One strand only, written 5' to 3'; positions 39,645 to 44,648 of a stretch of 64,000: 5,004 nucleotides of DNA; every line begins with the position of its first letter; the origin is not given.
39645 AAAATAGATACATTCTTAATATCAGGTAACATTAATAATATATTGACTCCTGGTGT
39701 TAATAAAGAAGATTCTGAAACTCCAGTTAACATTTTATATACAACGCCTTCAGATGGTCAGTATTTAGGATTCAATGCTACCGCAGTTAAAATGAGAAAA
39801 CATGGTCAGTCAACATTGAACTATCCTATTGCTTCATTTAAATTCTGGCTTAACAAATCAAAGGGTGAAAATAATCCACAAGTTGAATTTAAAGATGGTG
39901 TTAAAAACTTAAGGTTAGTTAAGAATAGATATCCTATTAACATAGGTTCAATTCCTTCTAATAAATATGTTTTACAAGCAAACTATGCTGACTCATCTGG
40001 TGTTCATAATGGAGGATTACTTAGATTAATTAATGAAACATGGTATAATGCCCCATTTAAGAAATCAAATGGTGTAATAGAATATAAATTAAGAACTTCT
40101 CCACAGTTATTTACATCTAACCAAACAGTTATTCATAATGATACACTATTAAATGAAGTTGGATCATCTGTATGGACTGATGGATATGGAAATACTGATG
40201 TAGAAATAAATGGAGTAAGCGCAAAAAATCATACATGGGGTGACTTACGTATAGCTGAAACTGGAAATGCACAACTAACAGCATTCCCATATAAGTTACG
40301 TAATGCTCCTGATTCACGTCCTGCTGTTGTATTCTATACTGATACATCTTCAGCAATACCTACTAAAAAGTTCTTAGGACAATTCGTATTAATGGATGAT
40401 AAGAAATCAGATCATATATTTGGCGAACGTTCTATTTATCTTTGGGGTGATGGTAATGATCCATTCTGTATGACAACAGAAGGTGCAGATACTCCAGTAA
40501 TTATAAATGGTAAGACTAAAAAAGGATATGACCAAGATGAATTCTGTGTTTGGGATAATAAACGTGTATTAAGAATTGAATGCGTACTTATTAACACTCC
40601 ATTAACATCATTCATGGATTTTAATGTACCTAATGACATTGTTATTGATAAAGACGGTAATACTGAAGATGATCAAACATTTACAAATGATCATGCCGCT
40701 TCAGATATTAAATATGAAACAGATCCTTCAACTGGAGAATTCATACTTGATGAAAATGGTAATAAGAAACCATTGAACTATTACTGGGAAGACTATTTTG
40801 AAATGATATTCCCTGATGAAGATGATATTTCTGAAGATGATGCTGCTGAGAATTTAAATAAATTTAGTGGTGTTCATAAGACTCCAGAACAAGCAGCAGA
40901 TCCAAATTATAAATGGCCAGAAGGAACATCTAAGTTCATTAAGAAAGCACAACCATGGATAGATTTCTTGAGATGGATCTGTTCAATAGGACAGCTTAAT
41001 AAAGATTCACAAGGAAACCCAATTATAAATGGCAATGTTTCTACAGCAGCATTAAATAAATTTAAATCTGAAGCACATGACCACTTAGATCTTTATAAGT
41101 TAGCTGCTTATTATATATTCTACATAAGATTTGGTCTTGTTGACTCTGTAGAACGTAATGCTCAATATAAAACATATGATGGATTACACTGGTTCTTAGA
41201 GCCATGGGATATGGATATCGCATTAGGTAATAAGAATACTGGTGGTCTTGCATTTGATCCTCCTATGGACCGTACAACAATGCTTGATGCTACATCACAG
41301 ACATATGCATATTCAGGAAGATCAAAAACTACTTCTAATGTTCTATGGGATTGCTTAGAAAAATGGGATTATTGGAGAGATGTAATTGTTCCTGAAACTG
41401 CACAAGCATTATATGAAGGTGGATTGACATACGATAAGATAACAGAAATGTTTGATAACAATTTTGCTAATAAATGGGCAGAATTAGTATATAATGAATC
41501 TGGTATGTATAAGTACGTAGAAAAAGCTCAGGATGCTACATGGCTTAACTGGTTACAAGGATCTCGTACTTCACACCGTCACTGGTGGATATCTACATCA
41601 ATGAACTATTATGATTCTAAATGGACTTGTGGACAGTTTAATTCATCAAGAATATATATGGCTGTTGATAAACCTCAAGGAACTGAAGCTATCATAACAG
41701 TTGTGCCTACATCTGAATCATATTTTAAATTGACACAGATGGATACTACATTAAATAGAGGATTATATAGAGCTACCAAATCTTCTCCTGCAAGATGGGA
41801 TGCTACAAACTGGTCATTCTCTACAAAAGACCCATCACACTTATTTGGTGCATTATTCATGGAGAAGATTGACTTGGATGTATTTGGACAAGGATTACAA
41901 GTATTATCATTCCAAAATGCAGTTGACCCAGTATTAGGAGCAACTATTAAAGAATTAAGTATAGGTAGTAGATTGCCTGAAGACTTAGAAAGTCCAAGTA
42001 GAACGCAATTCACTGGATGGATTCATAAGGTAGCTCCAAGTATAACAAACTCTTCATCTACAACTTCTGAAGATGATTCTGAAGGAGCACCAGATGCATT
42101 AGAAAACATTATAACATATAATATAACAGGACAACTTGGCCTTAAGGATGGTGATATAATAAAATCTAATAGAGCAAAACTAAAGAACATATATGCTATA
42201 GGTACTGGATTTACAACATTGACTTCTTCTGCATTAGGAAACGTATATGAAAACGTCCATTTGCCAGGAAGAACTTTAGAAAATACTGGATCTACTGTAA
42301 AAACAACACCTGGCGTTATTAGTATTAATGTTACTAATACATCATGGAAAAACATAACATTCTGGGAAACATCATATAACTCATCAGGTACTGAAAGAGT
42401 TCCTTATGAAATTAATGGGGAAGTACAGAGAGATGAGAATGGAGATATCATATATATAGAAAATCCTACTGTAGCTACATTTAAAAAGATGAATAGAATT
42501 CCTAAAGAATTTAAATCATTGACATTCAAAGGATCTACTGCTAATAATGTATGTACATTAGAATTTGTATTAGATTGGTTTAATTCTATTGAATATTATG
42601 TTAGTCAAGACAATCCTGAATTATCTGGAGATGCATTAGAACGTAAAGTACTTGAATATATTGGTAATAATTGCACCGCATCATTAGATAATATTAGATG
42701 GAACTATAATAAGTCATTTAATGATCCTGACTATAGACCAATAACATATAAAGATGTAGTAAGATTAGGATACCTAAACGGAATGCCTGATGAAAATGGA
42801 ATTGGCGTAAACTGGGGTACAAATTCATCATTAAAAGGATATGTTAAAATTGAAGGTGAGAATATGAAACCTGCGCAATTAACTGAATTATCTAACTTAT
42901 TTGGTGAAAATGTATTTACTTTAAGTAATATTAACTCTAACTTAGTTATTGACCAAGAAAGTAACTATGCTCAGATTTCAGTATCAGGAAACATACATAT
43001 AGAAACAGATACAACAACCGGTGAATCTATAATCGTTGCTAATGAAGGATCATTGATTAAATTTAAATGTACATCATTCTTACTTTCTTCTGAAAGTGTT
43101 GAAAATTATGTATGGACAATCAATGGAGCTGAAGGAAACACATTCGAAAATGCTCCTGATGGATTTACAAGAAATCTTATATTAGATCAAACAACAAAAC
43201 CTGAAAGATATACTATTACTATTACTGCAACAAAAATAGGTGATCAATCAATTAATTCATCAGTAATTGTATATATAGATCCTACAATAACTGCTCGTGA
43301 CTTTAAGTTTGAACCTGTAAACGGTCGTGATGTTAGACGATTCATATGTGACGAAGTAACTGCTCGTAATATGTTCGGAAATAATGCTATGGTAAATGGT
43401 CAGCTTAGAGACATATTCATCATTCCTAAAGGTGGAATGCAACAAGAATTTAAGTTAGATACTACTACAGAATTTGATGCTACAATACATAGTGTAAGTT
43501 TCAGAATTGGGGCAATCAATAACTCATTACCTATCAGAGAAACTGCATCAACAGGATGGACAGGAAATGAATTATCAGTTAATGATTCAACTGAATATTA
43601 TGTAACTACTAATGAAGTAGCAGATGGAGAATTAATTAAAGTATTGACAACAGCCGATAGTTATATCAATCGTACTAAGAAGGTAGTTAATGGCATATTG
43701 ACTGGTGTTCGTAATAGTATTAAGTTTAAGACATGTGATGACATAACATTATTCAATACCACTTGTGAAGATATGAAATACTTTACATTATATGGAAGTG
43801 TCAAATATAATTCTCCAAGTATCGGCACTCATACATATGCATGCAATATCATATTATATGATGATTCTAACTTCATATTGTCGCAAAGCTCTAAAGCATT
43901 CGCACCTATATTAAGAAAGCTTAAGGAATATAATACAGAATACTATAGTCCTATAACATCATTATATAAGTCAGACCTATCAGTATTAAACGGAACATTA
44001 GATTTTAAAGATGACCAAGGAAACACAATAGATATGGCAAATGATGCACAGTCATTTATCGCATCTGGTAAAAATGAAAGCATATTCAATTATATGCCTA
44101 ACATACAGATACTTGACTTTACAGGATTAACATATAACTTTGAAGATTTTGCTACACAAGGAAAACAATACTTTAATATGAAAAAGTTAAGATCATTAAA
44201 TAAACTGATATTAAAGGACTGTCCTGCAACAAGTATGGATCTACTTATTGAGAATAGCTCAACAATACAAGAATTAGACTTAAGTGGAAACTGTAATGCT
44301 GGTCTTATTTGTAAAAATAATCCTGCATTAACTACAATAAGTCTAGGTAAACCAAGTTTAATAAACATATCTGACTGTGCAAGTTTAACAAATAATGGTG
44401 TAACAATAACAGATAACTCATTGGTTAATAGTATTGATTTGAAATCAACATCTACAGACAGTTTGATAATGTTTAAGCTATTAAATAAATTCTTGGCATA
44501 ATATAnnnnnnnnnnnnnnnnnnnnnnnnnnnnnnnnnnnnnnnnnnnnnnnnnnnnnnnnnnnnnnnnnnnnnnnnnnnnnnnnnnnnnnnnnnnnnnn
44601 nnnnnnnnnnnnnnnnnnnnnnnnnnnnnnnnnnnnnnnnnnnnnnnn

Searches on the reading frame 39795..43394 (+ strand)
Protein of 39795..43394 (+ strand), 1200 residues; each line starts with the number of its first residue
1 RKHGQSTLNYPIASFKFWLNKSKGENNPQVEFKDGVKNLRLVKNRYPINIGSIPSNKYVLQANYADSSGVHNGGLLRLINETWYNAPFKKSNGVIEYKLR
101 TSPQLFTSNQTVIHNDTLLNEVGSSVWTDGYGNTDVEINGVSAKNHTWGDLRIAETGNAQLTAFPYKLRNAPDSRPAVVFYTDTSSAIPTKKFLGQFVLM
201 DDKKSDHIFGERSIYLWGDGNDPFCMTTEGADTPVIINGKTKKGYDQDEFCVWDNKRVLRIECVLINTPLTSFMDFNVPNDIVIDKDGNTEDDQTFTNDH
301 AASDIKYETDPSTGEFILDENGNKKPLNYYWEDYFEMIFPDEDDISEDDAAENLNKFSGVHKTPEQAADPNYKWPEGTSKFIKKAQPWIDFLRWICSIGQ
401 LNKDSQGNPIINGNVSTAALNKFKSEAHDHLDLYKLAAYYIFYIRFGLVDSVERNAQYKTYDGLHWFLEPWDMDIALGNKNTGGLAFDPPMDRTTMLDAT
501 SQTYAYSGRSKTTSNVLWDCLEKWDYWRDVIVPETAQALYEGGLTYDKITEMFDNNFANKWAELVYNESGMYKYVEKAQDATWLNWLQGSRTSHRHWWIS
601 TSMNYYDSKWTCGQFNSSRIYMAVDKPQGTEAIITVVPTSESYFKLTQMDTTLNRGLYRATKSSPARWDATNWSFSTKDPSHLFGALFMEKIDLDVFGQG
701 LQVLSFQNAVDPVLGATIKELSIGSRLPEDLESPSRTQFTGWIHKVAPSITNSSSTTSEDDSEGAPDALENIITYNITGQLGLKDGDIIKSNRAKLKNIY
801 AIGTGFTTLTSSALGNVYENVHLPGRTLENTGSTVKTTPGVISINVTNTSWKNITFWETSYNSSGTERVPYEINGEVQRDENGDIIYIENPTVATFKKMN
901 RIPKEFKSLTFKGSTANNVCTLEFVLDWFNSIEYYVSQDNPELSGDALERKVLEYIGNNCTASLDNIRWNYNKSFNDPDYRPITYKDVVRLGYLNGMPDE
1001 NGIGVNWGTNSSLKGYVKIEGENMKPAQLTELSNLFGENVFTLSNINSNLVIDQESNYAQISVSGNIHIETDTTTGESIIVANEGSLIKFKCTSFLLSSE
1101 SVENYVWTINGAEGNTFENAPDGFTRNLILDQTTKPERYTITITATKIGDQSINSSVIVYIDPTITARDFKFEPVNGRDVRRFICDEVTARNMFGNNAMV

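Call 66: search_dna_similar(query=window:39795-43394:+, collection=phages, mode=protein, max_rows=30, max_evalue=0.00001)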
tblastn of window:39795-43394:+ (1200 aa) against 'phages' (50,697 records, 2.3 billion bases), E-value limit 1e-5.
Records with a match: 30; places in all: 30; records where one place covers at least 80% of the query: 2.
Best place of each record, by identity: <60% 30.
By first word of the organism name: Bacteroides 22; Bacteriophage 5; uncultured 2; phage 1.
By host as written in the record: - 18; Bacteroides koreensis HM3 2; Bacteroides xylanisolvens HM7 2; Bacteroides thetaiotaomicron jmh47 1; Bacteroides thetaiotaomicron jmh42 1; Bacteroides dorei CL02T12C06 1; Bacteroides thetaiotaomicron jmh72 1; Bacteroides thetaiotaomicron jmh43 1; and 3 more.
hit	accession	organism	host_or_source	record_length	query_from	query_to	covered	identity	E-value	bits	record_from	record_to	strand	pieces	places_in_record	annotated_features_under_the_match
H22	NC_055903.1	uncultured phage cr272_1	pig feces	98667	1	1195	100%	41.7%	0e+0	831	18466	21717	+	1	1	hypothetical protein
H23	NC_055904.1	uncultured phage cr273_1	pig feces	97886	1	1195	100%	41.6%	0e+0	829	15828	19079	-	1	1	hypothetical protein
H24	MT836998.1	Bacteriophage sp.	human fecal samples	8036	414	881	39%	24.7%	2e-20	104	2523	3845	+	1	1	record has no annotation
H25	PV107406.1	Bacteroides phage jmh47_hp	Bacteroides thetaiotaomicron jmh47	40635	412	725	26%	26.3%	3e-20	104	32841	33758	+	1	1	similar to hypothetical protein; derived using Geneious Prime ...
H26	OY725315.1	Bacteroides phage p00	-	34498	412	725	26%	26.3%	4e-20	103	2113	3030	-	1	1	hypothetical protein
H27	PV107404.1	Bacteroides phage jmh42_hp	Bacteroides thetaiotaomicron jmh42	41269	412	725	26%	26.3%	4e-20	103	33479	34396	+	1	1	hypothetical protein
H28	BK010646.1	Bacteroides phage p00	Bacteroides dorei CL02T12C06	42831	412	725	26%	26.3%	4e-20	103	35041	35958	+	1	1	hypothetical protein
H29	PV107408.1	Bacteroides phage jmh72_hp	Bacteroides thetaiotaomicron jmh72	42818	412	725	26%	26.3%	4e-20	103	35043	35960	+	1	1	hypothetical protein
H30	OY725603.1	Bacteroides phage p00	-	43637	412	725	26%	26.3%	4e-20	103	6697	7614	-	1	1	hypothetical protein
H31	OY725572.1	Bacteroides phage p00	-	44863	412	725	26%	26.3%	4e-20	103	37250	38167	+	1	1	hypothetical protein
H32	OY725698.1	Bacteroides phage p00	-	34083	412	725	26%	26.3%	4e-20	103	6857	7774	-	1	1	hypothetical protein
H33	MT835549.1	Bacteriophage sp.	human fecal samples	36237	412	725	26%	26.3%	4e-20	103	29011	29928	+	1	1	record has no annotation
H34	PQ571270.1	Bacteroides phage BKO1-TP4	Bacteroides koreensis HM3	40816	412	725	26%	26.3%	4e-20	103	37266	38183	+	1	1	hypothetical protein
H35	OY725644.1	Bacteroides phage p00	-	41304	412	725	26%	26.3%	4e-20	103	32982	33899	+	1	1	hypothetical protein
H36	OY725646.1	Bacteroides phage p00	-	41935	412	725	26%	26.3%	4e-20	103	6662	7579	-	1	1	hypothetical protein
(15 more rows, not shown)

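Call 92: get_annotated_region(hit=H28, flank=4000)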
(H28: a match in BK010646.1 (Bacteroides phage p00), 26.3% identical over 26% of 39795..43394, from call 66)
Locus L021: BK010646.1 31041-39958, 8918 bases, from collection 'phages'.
description: TPA_exp: Bacteroides phage p00, complete sequence.
organism: Bacteroides phage p00 (NCBI taxid 2306278)
taxonomy: Viruses; Duplodnaviria; Heunggongvirae; Uroviricota; Caudoviricetes
host: Bacteroides dorei CL02T12C06; source: -; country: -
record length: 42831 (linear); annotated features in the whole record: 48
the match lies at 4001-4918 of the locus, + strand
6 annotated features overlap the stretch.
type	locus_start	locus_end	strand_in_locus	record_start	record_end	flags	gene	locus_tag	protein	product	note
CDS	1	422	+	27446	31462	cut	-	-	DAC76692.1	minor tail protein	-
misc_feature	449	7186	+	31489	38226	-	-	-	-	-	hypothetical protein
repeat_region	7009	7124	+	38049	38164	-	-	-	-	diversity generating retroelement variable repeat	-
misc_feature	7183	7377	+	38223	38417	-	-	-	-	-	hypothetical protein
repeat_region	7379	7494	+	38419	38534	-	-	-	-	diversity generating retroelement template repeat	-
CDS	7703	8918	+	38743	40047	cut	-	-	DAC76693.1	reverse transcriptase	-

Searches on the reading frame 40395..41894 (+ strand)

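Call 53: search_protein_families(library=pfam, proteins=[window:40395-41894:+], max_evalue=1)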
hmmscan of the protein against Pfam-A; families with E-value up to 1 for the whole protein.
window:40395-41894:+ (500 aa): 1 family
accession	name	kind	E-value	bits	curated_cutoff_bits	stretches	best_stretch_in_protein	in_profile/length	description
PF08757.17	CotH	-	1.3e-05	25.3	23.8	1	221-371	158-294/322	CotH kinase protein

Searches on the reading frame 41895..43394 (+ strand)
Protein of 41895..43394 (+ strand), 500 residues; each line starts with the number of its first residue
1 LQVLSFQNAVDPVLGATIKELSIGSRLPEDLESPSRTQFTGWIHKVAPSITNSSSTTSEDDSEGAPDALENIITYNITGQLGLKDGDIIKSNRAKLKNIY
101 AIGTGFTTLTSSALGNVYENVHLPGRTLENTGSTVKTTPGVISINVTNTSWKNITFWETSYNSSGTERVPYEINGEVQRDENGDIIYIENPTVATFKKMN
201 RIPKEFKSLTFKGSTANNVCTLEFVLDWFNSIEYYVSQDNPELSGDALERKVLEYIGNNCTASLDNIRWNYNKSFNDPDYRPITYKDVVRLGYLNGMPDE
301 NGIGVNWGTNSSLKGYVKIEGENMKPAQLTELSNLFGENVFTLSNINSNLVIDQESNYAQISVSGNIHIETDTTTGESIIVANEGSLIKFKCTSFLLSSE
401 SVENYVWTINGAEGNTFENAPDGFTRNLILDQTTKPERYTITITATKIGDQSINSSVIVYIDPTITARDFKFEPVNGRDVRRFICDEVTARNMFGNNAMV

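Call 53: search_protein_families(library=pfam, proteins=[window:41895-43394:+], max_evalue=1)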
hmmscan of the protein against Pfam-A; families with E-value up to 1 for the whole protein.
window:41895-43394:+ (500 aa): 3 families
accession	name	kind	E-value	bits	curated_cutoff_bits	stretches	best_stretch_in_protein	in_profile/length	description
PF24058.1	DUF7359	-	0.073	13.3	27.5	1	395-459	59-121/123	Domain of unknown function (DUF7359)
PF14080.11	DUF4261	-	0.1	13.1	27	0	67-96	27-57/77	Domain of unknown function (DUF4261)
PF13927.12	Ig_3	-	0.16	12.9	30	1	380-444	12-75/78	Immunoglobulin domain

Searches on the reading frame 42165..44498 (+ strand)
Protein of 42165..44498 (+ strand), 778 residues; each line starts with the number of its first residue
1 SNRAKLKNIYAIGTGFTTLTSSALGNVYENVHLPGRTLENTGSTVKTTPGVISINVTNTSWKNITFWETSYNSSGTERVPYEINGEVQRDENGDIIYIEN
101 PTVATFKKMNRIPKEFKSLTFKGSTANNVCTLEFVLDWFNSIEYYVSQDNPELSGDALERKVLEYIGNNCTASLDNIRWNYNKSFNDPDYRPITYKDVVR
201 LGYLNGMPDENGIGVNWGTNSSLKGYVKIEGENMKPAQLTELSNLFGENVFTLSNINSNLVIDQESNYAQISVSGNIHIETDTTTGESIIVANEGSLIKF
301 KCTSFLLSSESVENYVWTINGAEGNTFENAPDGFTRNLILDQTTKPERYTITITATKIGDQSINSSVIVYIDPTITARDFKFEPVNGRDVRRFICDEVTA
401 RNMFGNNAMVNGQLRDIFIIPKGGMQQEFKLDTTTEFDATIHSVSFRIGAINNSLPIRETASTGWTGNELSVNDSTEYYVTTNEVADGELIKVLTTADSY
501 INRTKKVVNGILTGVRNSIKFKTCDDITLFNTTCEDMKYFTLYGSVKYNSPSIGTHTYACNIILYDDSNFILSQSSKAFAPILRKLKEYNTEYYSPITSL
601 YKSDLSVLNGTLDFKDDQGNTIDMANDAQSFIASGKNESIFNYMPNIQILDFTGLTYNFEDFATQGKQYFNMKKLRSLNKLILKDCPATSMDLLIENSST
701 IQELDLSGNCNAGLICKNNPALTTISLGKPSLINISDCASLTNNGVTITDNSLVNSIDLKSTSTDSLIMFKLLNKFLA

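Call 33: find_related_loci(query=A5, collection=viral_contigs, flank=10000)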
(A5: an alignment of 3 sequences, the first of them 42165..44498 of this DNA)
Query A5 (778 aa) in viral_contigs; peptide patterns used: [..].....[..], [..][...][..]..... (x = any residue, [..] = any of these).
99 stretches matched a pattern; 2 encode a relative of the query (tblastn E <= 1e-3); 2 distinct loci.
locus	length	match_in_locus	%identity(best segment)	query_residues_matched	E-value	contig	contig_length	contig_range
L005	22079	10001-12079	26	1-777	3e-40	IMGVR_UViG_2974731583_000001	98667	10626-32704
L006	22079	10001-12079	26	1-777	5e-41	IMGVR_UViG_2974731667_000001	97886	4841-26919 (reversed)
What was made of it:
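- Tried and rejected: The scan with the giant's C-terminus found only cr272_1 and cr273_1 (call 33).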
